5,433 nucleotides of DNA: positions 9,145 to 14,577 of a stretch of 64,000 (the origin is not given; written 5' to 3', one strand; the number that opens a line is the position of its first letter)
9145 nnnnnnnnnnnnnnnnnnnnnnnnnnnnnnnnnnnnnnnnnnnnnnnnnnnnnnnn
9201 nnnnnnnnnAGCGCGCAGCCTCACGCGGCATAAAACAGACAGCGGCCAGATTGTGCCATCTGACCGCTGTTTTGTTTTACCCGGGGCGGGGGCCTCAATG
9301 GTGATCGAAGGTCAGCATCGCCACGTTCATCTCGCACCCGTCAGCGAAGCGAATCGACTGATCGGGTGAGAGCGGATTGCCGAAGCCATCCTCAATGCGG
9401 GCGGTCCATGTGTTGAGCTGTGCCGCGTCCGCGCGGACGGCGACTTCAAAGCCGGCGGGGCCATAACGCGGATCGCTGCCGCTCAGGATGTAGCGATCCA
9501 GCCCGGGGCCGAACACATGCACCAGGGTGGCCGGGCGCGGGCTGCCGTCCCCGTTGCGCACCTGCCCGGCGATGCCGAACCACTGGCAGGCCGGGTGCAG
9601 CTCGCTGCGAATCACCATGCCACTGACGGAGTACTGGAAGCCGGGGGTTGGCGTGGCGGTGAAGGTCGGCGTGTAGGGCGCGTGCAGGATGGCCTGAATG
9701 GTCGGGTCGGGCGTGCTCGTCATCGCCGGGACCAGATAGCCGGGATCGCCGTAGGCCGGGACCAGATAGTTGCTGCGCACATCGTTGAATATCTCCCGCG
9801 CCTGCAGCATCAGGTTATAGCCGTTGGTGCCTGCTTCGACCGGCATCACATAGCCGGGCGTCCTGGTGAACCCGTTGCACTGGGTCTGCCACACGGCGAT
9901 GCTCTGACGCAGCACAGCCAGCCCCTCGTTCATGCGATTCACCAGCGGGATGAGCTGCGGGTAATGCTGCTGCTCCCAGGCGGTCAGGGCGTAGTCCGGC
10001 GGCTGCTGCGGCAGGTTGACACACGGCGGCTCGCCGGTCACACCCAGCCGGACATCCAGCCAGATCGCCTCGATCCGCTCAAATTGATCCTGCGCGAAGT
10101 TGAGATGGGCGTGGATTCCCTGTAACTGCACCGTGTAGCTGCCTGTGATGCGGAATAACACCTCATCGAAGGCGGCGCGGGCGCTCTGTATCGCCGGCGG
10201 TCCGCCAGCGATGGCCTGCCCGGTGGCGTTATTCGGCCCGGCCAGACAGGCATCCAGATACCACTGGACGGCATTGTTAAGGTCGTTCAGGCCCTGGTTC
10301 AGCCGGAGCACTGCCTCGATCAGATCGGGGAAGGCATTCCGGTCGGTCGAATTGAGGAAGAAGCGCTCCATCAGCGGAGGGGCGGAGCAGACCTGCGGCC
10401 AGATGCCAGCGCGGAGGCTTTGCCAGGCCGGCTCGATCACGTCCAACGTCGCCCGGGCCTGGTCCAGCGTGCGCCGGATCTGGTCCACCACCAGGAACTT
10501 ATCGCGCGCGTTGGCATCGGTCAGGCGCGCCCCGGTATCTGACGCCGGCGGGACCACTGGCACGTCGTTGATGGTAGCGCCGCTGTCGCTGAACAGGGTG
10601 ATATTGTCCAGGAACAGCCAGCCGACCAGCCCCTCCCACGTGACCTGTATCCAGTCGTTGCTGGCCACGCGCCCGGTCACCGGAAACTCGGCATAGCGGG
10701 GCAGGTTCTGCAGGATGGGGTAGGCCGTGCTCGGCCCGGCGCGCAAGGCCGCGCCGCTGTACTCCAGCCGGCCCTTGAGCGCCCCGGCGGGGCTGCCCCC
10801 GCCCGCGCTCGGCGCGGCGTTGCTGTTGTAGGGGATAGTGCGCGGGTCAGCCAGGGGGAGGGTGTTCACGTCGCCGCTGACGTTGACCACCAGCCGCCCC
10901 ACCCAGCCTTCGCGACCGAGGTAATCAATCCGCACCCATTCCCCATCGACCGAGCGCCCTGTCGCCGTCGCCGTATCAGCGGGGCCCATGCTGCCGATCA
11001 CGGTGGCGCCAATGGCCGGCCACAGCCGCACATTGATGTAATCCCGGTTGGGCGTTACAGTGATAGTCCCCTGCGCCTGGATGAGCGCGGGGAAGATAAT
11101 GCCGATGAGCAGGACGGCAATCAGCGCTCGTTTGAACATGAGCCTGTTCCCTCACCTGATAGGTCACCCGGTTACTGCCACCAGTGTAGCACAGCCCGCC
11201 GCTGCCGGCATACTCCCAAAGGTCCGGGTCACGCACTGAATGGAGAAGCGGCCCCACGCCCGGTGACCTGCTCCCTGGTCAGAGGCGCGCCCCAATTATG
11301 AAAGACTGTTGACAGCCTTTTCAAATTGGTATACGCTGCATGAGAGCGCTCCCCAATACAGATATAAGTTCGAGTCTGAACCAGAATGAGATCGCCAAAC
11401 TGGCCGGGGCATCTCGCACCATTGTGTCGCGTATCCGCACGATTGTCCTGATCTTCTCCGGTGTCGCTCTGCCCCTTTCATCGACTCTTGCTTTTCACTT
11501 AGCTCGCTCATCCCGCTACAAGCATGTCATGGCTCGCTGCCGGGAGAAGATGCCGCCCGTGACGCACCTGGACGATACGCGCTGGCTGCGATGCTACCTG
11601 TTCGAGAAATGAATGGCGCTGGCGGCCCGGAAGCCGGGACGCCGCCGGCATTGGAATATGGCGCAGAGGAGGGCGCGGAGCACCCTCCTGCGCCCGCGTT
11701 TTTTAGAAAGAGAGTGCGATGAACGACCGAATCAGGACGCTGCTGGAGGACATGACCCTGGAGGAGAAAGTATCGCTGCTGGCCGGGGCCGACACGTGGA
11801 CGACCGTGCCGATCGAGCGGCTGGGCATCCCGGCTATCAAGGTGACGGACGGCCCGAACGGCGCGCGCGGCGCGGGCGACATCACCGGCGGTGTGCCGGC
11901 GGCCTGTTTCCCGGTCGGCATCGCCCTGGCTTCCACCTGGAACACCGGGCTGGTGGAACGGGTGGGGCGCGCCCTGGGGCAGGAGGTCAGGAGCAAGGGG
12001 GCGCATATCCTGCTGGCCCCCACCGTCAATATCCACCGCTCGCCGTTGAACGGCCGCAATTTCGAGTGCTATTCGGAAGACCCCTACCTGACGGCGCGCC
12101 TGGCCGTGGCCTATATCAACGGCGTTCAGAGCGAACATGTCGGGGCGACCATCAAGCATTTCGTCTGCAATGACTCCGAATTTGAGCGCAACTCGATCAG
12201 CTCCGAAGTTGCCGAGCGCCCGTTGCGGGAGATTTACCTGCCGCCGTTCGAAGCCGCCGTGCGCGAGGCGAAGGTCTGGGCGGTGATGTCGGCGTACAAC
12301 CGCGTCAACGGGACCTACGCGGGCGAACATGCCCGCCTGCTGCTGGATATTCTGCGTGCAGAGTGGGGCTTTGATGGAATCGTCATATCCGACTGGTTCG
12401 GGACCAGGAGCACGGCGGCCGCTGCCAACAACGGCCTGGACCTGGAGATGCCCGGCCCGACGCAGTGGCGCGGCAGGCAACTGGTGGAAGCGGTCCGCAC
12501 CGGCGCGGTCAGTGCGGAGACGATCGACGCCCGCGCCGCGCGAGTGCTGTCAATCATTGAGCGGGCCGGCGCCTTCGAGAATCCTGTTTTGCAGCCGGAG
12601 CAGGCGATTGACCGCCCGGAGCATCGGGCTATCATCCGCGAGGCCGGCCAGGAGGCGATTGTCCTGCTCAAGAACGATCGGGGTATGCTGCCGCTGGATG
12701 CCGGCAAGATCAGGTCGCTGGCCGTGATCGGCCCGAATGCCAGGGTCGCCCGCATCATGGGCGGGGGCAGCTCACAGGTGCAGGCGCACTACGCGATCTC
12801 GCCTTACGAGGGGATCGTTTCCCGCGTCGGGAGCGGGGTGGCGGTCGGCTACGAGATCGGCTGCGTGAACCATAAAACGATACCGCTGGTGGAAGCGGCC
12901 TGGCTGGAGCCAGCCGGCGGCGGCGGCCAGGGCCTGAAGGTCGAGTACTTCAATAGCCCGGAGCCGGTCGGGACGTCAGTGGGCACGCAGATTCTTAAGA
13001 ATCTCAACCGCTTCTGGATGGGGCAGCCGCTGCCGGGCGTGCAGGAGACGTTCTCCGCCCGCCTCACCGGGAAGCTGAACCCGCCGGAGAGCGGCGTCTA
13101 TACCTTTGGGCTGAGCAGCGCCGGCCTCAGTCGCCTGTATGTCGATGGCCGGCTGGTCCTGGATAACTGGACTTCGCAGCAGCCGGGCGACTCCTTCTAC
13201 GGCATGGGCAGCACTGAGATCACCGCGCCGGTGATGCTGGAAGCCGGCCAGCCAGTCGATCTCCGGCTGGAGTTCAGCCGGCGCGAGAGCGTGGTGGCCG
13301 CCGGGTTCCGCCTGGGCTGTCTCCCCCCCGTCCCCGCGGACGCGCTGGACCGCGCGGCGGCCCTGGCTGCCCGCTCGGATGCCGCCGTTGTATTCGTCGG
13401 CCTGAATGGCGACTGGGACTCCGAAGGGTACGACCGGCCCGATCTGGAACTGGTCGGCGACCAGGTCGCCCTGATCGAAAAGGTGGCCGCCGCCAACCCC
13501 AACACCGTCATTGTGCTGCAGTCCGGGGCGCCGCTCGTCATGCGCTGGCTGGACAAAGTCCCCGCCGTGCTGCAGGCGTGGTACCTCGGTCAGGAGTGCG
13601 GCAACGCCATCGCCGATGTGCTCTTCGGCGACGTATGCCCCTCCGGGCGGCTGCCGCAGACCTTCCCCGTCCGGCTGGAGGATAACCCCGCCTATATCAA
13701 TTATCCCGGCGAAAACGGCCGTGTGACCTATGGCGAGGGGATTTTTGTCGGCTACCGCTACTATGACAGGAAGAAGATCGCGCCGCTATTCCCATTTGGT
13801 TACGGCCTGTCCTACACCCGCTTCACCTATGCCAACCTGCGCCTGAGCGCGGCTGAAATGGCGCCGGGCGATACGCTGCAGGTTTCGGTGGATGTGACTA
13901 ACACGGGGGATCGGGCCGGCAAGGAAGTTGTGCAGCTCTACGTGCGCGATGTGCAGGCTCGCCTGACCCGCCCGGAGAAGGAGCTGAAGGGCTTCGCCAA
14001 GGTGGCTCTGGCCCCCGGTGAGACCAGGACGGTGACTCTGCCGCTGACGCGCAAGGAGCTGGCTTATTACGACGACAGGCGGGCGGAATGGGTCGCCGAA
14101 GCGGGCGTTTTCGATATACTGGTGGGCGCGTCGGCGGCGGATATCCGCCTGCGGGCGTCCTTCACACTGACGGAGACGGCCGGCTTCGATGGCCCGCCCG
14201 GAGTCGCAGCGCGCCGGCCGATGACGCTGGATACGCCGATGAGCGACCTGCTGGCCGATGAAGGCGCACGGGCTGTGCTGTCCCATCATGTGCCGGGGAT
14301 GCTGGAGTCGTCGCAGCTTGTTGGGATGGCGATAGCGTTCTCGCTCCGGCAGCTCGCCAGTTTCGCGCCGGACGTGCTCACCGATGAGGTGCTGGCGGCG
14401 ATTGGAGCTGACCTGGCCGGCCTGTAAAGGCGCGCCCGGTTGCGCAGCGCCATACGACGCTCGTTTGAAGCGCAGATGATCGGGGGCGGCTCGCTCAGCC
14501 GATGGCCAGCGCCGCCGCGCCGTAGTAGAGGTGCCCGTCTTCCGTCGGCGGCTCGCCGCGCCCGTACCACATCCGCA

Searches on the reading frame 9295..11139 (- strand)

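Call 4: search_protein_families(library=pfam, proteins=[window:9295-11139:-], max_evalue=0.01)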
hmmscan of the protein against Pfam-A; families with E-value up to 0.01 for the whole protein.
window:9295-11139:- (614 aa): 2 families
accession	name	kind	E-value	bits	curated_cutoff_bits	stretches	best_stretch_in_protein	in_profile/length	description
PF08239.17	SH3_3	-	2.6e-14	53.6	27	2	128-176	1-49/54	Bacterial SH3 domain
PF06347.19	SH3_4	-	0.00074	19.7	24.1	0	128-175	3-49/56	Bacterial SH3 domain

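Call 5: search_protein_families(library=padloc, proteins=[window:9295-11139:-], max_evalue=0.01)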
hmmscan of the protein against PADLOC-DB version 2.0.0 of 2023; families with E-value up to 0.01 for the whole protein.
window:9295-11139:- (614 aa): 0 families

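Call 6: search_protein_families(library=ncbifam, proteins=[window:9295-11139:-], max_evalue=0.01)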
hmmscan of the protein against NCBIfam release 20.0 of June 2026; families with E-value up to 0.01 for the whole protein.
window:9295-11139:- (614 aa): 1 family
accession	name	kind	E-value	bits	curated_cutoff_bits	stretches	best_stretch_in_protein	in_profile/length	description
NF040678.1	EntFM_CwpFM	equivalog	6.3e-06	25.5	720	1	22-182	128-275/430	enterotoxin EntFM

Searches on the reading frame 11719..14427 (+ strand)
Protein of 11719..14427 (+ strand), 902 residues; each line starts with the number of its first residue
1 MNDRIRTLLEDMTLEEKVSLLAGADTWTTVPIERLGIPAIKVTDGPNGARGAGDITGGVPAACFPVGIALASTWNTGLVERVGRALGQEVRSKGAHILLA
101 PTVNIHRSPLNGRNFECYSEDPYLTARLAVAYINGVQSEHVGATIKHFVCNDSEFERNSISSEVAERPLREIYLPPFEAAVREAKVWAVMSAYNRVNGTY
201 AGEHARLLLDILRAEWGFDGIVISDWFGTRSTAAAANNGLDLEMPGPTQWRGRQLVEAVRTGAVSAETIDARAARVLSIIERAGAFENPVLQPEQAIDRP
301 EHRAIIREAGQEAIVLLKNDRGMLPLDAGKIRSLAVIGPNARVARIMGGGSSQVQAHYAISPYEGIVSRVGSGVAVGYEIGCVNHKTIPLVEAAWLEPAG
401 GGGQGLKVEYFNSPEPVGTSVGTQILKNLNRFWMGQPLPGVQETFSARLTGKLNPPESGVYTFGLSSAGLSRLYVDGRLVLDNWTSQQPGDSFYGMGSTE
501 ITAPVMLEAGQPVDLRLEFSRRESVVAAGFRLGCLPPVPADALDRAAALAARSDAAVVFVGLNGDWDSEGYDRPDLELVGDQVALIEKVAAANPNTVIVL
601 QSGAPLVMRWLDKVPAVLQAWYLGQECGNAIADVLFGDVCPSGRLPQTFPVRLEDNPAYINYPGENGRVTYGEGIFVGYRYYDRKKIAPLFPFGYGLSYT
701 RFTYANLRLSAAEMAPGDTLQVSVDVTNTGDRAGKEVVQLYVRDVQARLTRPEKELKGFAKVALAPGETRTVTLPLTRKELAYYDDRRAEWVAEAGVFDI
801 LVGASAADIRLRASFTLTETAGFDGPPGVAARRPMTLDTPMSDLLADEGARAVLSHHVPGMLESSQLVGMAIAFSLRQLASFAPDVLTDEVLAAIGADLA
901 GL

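Call 4: search_protein_families(library=pfam, proteins=[window:11719-14427:+], max_evalue=0.01)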
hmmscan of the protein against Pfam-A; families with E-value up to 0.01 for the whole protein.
window:11719-14427:+ (902 aa): 4 families
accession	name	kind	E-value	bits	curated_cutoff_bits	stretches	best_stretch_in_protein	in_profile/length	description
PF01915.27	Glyco_hydro_3_C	-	8.8e-64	215.6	31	1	314-699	1-200/200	Glycosyl hydrolase family 3 C-terminal domain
PF00933.27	Glyco_hydro_3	-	4.6e-49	168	27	1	31-278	57-315/316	Glycosyl hydrolase family 3 N terminal domain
PF14310.12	Fn3-like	-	6.2e-29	100.4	25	1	736-806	1-71/71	Fibronectin type III-like domain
PF07691.17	PA14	-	1.1e-21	77.7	24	1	404-527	3-126/147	PA14 domain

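Call 5: search_protein_families(library=padloc, proteins=[window:11719-14427:+], max_evalue=0.01)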
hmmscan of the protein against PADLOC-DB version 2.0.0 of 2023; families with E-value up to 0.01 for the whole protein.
window:11719-14427:+ (902 aa): 0 families

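Call 6: search_protein_families(library=ncbifam, proteins=[window:11719-14427:+], max_evalue=0.01)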
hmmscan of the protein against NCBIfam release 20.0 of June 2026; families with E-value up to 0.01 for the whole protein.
window:11719-14427:+ (902 aa): 8 families
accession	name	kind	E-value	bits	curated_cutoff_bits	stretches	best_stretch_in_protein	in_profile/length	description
NF041610.1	alph_arabinopyran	equivalog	9.1e-195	649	1300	2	11-361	2-351/738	exo-alpha-(1->6)-L-arabinopyranosidase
NF052330.1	BetGlucosiCelf0468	equivalog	1.3e-186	622.3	1300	1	8-811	2-816/817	beta-d-glucosidase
NF041579.1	betaxyl_Flavo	equivalog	1.4e-124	416.8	1350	3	543-812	448-709/716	beta-xylosidase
NF041776.1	xylosidase_Xyl3A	equivalog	5.6e-121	405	1250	1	2-812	14-842/846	xylan 1,4-beta-xylosidase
NF052329.1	XyloArabinsidase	equivalog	1.3e-117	393.8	1050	2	59-352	106-413/750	beta-xylosidase/alpha-l-arabinosidase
NF011678.0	PRK15098.1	equivalog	3.9e-109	366.2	666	2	539-816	488-763/765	beta-glucosidase BglX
NF052331.1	Bet13-16Glucosase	equivalog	2.1e-94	317.1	1330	2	540-817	482-749/750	exo-beta-d-1,3/1,6-glucosidase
NF003740.0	PRK05337.1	equivalog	1.8e-10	40.5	207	1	78-232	99-257/340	beta-N-acetylhexosaminidase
